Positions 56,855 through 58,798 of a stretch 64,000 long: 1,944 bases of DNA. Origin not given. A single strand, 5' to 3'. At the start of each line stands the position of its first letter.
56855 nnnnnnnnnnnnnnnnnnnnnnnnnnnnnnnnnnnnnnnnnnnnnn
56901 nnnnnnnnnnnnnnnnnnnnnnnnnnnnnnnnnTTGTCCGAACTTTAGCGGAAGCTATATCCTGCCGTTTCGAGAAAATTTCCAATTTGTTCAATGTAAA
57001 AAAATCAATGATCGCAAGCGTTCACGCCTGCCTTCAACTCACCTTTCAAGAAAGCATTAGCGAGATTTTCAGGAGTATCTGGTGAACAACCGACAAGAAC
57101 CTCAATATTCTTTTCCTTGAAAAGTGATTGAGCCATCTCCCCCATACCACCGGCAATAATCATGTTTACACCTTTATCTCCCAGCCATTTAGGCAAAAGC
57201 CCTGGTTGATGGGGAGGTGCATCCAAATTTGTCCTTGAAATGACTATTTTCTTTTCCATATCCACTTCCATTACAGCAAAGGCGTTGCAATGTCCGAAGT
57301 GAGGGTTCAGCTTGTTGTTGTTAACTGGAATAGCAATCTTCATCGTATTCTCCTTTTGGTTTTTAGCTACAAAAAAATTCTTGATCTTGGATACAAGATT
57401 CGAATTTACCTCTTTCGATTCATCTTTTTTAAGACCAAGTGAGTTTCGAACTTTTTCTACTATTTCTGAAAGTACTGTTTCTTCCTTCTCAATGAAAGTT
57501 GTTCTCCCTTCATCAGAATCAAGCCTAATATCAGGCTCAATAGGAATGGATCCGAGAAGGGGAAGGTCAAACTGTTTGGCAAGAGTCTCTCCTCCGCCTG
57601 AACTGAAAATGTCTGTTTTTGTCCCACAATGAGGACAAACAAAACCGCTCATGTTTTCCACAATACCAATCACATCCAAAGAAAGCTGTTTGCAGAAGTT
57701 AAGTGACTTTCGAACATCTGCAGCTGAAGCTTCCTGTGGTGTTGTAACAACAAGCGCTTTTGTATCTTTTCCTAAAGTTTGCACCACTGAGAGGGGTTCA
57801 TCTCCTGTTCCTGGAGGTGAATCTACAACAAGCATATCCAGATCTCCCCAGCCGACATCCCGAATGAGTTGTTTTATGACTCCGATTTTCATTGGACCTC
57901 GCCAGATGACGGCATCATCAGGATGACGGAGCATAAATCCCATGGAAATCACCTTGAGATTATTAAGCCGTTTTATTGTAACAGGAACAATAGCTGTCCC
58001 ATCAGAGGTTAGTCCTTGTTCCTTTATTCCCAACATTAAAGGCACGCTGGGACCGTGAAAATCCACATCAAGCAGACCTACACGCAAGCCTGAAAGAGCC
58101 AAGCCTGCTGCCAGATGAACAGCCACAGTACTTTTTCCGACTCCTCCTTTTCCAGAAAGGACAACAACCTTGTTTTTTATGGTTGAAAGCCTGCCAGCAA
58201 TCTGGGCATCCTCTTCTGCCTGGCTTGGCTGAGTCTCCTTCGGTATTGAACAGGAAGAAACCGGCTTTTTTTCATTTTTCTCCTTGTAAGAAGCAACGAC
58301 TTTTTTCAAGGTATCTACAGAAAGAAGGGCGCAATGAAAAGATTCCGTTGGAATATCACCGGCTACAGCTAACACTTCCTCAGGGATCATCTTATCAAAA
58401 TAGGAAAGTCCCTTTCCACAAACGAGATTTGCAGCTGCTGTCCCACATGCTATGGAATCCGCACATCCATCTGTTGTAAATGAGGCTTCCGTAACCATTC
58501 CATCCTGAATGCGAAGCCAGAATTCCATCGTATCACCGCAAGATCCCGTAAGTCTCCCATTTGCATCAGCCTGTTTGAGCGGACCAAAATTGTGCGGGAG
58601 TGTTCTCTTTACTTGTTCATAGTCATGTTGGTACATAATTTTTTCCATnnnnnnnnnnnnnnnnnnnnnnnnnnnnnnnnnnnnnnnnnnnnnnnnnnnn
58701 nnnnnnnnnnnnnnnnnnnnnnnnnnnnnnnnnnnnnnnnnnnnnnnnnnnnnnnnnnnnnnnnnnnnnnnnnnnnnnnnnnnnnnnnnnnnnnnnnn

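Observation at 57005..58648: Unusual tri-domain fusion: IscU-like scaffold + Mrp/NBP35 ATPase + NifX-like cofactor-binding domain in one polypeptide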

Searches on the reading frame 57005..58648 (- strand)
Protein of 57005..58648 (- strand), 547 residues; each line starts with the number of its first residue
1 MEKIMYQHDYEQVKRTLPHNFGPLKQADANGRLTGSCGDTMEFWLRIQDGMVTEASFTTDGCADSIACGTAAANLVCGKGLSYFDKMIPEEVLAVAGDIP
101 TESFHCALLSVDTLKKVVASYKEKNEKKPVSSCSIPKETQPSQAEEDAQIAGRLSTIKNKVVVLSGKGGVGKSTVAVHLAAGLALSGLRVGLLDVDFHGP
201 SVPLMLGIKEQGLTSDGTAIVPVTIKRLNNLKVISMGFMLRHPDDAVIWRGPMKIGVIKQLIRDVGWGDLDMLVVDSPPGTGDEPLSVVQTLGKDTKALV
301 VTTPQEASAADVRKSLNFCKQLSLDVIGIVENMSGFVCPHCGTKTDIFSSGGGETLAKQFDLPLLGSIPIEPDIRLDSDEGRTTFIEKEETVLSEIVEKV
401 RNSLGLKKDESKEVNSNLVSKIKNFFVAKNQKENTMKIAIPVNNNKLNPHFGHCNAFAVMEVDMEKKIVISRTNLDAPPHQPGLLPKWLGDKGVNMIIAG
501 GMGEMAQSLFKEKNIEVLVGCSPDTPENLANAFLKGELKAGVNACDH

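Call 3: search_protein_families(library=pfam, proteins=[window:57005-58648:-], max_evalue=0.01)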
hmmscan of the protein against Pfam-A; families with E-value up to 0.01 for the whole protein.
window:57005-58648:- (547 aa): 13 families
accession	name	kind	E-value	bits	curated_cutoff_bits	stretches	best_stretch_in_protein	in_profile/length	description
PF10609.15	ParA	-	3.3e-94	315.4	27.1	1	157-402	2-243/246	NUBPL iron-transfer P-loop NTPase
PF01592.21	NifU_N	-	5.2e-19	69.1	22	1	18-127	13-126/127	NifU-like N terminal domain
PF02579.22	Nitro_FeMo-Co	-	1.8e-18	67.1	26.3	1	444-533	2-92/94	Dinitrogenase iron-molybdenum cofactor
PF01656.29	CbiA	-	4.2e-11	43.3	25.4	1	161-332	1-81/125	CobQ/CobB/MinD/ParA nucleotide binding domain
PF13614.12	AAA_31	-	3.8e-08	33.9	27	1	161-282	4-130/177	AAA domain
PF09140.17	MipZ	-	2e-07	31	20.7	1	161-201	3-43/262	ATPase MipZ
PF02374.21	ArsA_ATPase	-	0.00013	21.8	24.3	1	160-196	2-38/305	Anion-transporting ATPase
PF20720.3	nSTAND3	-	0.00021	21.4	27.2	1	158-188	16-46/155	Novel STAND NTPase 3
PF13481.12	AAA_25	-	0.0004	20.5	27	1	158-190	32-63/195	AAA domain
PF25199.1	nSTAND_NTPase5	-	0.00049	20.4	34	0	155-197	37-80/145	Novel STAND NTPase 5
PF03193.22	RsgA_GTPase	-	0.0022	18.3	30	1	143-182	90-129/174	RsgA GTPase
PF00142.24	Fer4_NifH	-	0.0023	17.9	25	0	162-210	3-51/271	4Fe-4S iron sulfur cluster binding proteins, NifH/frxC family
PF03308.22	MeaB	-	0.0024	17.4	23.1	1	157-197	31-71/273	Methylmalonyl Co-A mutase-associated GTPase MeaB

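Call 4: search_protein_families(library=ncbifam, proteins=[window:57005-58648:-], max_evalue=0.01)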
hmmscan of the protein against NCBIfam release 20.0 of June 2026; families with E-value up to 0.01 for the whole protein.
window:57005-58648:- (547 aa): 32 families (the best 25 are shown)
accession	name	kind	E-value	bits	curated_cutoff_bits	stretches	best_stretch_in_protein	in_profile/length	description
NF041136.1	MrpORP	equivalog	1.6e-147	491.6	450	1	154-538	1-365/365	iron-sulfur cluster carrier protein MrpORP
NF008669.0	PRK11670.1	equivalog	4.1e-67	226.7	348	1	154-402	103-347/369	iron-sulfur cluster carrier protein ApbC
TIGR03419.1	NifU_clost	equivalog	5.5e-18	65.5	187.9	1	17-125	11-120/121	Fe-S cluster assembly scaffold protein NifU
TIGR01969.1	minD_arch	subfamily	6.4e-16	58.3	201.75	1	161-421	3-248/251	cell division ATPase MinD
TIGR01999.1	iscU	equivalog_domain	2.5e-13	50.2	192.4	1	18-125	12-123/124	Fe-S cluster assembly scaffold IscU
TIGR01968.1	minD_bact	equivalog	2.5e-12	46.7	212.9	1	160-424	3-259/261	septum site-determining protein MinD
NF041546.1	ParA_partition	equivalog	3.3e-10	39.9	180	1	161-197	2-38/203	ParA family partition ATPase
TIGR02000.1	NifU_proper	equivalog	5.6e-10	39.1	273.3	1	18-124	15-124/290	Fe-S cluster assembly protein NifU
NF047398.1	AAA_KGGVGR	domain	1.7e-08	35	90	1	161-211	5-55/190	KGGVGR-motif variant AAA ATPase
TIGR04291.1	arsen_driv_ArsA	equivalog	3.7e-07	29.2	650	1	111-194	279-355/565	arsenical pump-driving ATPase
TIGR01994.1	SUF_scaf_2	equivalog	1.1e-06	28.7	92.5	1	34-88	33-87/137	Fe-S cluster assembly sulfur transfer protein SufU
NF008079.0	PRK10818.1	equivalog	1.7e-06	27.6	508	1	161-314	5-155/270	septum site-determining protein MinD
TIGR03453.1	partition_RepA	equivalog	2.9e-06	26.4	348.45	1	161-198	107-144/387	plasmid partitioning protein RepA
TIGR01007.1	eps_fam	subfamily_domain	3e-06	26.9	108.05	1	159-332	17-188/204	polysaccharide biosynthesis tyrosine autokinase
NF053622.1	ATPseBagAMYCTU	equivalog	1.4e-05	24.7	400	1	159-196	7-44/325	ATPase BagA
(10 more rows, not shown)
